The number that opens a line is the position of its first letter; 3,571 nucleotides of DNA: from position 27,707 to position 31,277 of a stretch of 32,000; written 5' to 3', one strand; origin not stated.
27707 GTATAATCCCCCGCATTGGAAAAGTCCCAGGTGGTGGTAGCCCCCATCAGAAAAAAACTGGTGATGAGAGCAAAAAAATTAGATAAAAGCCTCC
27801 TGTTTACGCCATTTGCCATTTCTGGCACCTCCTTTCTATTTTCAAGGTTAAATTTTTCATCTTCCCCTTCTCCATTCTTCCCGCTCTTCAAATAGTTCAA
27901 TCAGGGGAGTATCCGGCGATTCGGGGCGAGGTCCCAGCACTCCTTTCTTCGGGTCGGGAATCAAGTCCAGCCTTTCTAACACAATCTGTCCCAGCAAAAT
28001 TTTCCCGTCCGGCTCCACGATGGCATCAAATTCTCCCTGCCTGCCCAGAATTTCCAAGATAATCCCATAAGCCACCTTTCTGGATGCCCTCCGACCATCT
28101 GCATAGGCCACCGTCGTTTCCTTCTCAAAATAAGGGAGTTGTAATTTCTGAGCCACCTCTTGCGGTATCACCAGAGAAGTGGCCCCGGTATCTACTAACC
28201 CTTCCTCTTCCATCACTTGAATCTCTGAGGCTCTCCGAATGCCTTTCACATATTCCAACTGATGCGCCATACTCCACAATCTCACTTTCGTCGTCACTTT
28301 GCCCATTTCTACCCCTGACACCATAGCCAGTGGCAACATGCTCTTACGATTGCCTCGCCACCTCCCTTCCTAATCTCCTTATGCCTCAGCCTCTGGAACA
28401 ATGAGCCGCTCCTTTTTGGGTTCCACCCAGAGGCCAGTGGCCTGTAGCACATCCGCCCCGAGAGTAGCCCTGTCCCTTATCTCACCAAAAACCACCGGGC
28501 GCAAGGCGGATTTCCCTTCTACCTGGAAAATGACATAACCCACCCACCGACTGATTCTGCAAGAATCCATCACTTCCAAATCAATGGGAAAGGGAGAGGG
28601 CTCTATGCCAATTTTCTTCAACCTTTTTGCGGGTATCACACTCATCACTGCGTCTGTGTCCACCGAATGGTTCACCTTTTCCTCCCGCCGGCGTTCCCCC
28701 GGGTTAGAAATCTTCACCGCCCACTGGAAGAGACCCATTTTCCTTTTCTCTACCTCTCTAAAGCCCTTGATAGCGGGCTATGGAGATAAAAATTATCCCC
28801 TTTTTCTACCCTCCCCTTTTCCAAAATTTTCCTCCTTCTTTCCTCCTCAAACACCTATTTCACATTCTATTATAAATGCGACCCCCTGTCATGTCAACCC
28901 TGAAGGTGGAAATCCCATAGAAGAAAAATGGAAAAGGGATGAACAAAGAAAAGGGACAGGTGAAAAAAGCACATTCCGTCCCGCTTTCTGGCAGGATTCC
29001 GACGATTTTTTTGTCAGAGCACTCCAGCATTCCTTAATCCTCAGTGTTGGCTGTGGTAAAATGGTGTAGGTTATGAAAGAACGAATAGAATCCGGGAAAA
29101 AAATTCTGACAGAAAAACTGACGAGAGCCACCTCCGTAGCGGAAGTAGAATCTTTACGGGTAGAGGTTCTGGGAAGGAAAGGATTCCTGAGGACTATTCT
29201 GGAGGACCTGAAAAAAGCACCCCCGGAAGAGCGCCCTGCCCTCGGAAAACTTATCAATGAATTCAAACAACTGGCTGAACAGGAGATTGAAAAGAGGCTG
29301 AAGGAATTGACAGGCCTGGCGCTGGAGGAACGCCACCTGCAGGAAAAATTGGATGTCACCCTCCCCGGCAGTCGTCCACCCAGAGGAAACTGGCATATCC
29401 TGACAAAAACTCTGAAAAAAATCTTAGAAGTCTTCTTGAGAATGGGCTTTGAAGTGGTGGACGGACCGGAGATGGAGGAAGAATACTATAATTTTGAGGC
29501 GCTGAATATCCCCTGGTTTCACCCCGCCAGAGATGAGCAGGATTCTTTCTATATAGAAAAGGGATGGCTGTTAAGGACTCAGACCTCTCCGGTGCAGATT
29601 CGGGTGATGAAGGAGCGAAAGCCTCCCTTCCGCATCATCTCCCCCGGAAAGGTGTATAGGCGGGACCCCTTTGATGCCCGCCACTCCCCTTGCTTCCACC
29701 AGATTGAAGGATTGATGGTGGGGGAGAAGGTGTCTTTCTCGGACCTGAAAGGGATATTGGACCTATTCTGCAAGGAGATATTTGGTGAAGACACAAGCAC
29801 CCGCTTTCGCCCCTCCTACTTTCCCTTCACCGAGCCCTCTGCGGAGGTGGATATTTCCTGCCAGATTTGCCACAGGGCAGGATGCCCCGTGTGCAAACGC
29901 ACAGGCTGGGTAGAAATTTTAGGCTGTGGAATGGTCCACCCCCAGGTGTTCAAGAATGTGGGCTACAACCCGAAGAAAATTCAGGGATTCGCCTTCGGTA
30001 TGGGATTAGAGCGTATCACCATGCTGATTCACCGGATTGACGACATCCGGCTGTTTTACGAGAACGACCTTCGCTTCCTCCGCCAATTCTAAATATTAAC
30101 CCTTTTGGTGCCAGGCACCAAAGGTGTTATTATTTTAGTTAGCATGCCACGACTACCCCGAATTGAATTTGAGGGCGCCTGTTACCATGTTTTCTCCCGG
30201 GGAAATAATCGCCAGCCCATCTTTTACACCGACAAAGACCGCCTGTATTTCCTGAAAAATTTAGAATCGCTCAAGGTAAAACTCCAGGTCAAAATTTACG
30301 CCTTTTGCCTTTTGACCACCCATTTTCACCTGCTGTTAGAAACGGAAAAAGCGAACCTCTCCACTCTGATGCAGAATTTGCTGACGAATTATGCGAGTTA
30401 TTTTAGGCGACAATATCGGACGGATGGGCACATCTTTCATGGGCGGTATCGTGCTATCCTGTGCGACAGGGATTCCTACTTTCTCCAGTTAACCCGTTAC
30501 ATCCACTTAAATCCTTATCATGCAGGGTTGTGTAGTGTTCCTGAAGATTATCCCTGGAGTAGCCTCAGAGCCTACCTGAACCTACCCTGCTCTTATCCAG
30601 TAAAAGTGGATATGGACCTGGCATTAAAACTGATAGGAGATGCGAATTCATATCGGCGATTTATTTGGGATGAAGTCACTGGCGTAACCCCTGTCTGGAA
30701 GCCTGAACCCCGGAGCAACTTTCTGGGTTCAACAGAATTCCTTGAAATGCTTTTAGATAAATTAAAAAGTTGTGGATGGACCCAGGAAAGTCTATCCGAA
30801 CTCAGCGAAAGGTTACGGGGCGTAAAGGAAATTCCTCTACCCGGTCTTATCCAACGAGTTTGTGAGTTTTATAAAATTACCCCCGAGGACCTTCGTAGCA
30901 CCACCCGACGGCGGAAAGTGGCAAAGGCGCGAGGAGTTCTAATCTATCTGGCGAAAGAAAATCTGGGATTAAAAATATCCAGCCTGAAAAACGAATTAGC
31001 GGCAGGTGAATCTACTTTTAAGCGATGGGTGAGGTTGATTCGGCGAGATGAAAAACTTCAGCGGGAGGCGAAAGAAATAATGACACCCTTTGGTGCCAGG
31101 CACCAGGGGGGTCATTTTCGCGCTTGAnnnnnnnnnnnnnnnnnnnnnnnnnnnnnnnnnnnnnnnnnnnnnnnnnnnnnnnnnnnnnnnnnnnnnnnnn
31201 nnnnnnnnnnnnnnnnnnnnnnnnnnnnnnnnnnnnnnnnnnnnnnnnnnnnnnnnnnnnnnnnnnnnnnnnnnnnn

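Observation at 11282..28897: Half the window is one co-directional cluster: consensus promoter, two retropepsin-like genes, then three giant envelope proteins with unrelated repeat architectures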

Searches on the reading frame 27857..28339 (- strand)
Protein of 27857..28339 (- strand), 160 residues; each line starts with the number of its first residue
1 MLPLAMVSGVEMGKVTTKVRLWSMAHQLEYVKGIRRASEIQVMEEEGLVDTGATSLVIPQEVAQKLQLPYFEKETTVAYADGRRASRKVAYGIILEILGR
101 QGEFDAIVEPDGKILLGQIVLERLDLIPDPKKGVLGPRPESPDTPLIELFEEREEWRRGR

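Call 4: search_protein_families(library=pfam, proteins=[window:27857-28339:-], max_evalue=0.01)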
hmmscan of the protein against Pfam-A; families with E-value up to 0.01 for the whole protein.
window:27857-28339:- (160 aa): 2 families
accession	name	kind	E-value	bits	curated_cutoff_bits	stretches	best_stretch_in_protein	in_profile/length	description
PF13975.11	gag-asp_proteas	-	7.3e-08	33.3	28.2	1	48-123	13-92/92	gag-polyprotein putative aspartyl protease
PF13650.11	Asp_protease_2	-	6e-07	30.5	24.3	1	47-90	12-57/90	Aspartyl protease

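Call 7: search_protein_families(library=ncbifam, proteins=[window:27857-28339:-], max_evalue=0.01)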
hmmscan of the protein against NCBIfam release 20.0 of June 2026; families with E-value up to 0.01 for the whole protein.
window:27857-28339:- (160 aa): 2 families
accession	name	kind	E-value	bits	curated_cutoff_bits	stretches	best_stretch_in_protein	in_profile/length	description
TIGR03698.1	clan_AA_DTGF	subfamily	6.5e-10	39.3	57.35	1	42-134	14-106/107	clan AA aspartic protease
TIGR02281.1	clan_AA_DTGA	subfamily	5.3e-06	26.6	57.95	1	43-125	21-108/121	TIGR02281 family clan AA aspartic protease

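Call 91: find_related_loci(query=window:27857-28339:-, collection=metagenome_contigs, flank=7000)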
Query window:27857-28339:- (160 aa) in metagenome_contigs; peptide patterns used: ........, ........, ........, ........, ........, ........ (x = any residue, [..] = any of these).
436 stretches matched a pattern, but none encodes a relative of the query by tblastn (E <= 1e-3).

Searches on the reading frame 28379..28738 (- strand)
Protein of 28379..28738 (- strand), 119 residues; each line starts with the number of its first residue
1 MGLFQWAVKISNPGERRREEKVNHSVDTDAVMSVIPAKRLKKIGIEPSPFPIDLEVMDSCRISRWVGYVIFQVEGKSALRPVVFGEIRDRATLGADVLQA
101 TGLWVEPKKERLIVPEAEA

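Call 4: search_protein_families(library=pfam, proteins=[window:28379-28738:-], max_evalue=0.01)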
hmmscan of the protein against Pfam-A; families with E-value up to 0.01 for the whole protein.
window:28379-28738:- (119 aa): 0 families

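Call 7: search_protein_families(library=ncbifam, proteins=[window:28379-28738:-], max_evalue=0.01)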
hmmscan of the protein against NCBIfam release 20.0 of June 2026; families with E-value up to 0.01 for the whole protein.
window:28379-28738:- (119 aa): 0 families

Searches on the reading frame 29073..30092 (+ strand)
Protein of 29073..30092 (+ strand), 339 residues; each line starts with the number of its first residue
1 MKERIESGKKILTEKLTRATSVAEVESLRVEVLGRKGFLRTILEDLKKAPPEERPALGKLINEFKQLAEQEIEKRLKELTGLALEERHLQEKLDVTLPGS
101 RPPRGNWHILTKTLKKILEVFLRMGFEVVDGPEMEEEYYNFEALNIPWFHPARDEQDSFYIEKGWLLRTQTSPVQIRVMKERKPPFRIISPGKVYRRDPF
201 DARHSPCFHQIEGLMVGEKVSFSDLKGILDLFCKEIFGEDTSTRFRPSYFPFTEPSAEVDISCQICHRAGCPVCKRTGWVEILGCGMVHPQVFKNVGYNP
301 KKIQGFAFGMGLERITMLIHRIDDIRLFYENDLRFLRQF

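Call 24: find_related_loci(query=window:29073-30092:+, collection=genome_contigs, flank=2000)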
Query window:29073-30092:+ (339 aa) in genome_contigs; peptide patterns used: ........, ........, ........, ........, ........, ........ (x = any residue, [..] = any of these).
600 stretches matched a pattern (row limit reached: there are more); 547 encode a relative of the query (tblastn E <= 1e-3); the best 80 are kept; 80 distinct loci.
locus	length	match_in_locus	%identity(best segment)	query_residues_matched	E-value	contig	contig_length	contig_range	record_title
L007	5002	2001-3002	56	5-339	4e-126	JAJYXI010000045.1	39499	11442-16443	MAG: Nitrospirae bacterium isolate FK3.bin35 NODE_1876_length_39499_cov_9.406533, whole genome shotgun sequence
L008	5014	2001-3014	55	1-339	2e-124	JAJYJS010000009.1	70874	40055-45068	MAG: Nitrospirae bacterium isolate DBS2-1.bin166 NODE_639_length_70874_cov_12.193082, whole genome shotgun sequence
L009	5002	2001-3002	56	5-339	4e-124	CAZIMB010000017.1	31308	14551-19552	MAG TPA_asm: uncultured Nitrospirota bacterium isolate binchicken_co40_38 genome assembly, contig: NODE_989_length_31308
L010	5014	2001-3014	55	1-339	4e-124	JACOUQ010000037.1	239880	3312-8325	MAG: Geobacter sp. isolate NC_groundwater_76_Ag_B-0.1um_57_74 GD18-4_B1_scaffold_2089320, whole genome shotgun sequence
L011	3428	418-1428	54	2-339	1e-124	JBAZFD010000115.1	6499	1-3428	MAG: Thermodesulfovibrionales bacterium isolate SO_2017_LW3_141 NODE_41861_length_6499_cov_0.805242_LW162_2017, whole ge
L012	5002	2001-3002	56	5-339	2e-123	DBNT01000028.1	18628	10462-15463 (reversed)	MAG TPA_asm: Nitrospiraceae bacterium UBA665 UBA665_contig_224, whole genome shotgun sequence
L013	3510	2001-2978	56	13-339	2e-124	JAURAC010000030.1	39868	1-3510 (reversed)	MAG: Candidatus Subterrananammoxibius californiae isolate Bin_309 NODE_30_length_39868_cov_22.352875, whole genome shotg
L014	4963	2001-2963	56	15-339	6e-123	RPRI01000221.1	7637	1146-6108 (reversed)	MAG: Desulfobacteraceae bacterium isolate metabat2.783 metabat2.783_Contig_989534, whole genome shotgun sequence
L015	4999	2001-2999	56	6-339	5e-123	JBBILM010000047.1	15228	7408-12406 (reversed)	MAG: Nitrospirota bacterium isolate EPF170215_bin_209 NODE_3223_length_15228_cov_9.645884, whole genome shotgun sequence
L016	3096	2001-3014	54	1-339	1e-124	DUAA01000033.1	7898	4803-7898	MAG TPA_asm: Nitrospinaceae bacterium isolate UWMA-0262 NODE_11917_length_7898_cov_0.478266, whole genome shotgun sequen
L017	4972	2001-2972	57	15-339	1e-122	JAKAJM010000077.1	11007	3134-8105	MAG: Nitrospirae bacterium isolate WY3.bin97 NODE_10955_length_11007_cov_1.550735, whole genome shotgun sequence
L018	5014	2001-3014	54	1-339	4e-122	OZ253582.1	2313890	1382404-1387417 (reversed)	MAG: Nitrospinales bacterium isolate d88e25f9-fceb-4c12-a94a-4a5aae773960 genome assembly, chromosome: 1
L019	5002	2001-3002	54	5-339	3e-122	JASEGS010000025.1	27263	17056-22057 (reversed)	MAG: Thermodesulfovibrionales bacterium isolate Yes70-02 NODE_25_length_27263_cov_12.902786, whole genome shotgun sequen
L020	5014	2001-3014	53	1-339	2e-122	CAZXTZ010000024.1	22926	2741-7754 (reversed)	MAG TPA_asm: uncultured Geobacteraceae bacterium isolate SRP294416_co1_167 genome assembly, contig: NODE_4266_length_229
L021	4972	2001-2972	57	15-339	6e-122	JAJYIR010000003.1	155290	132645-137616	MAG: Nitrospirae bacterium isolate DBS2-1.bin129 NODE_142_length_155290_cov_5.270638, whole genome shotgun sequence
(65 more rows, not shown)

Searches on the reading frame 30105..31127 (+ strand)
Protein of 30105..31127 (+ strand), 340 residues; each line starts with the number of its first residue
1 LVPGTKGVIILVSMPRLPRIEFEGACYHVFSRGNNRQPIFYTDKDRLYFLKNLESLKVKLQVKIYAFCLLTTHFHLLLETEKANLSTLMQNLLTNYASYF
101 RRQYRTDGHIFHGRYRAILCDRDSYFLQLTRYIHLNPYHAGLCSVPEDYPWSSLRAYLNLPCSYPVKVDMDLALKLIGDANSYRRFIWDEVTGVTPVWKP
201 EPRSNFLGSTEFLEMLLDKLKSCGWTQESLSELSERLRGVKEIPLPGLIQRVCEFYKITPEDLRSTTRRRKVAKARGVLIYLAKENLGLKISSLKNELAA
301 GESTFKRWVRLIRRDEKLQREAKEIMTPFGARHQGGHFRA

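Call 13: search_protein_families(library=pfam, proteins=[window:30105-31127:+])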
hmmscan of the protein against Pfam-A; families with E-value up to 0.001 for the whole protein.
window:30105-31127:+ (340 aa): 2 families
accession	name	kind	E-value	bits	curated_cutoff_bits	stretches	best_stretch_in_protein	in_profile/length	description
PF01797.21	Y1_Tnp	-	1.5e-10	41.7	23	1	26-134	6-119/121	Transposase IS200 like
PF08299.17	Bac_DnaA_C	-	3.1e-10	40.4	31.5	1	249-292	5-48/69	Bacterial dnaA protein helix-turn-helix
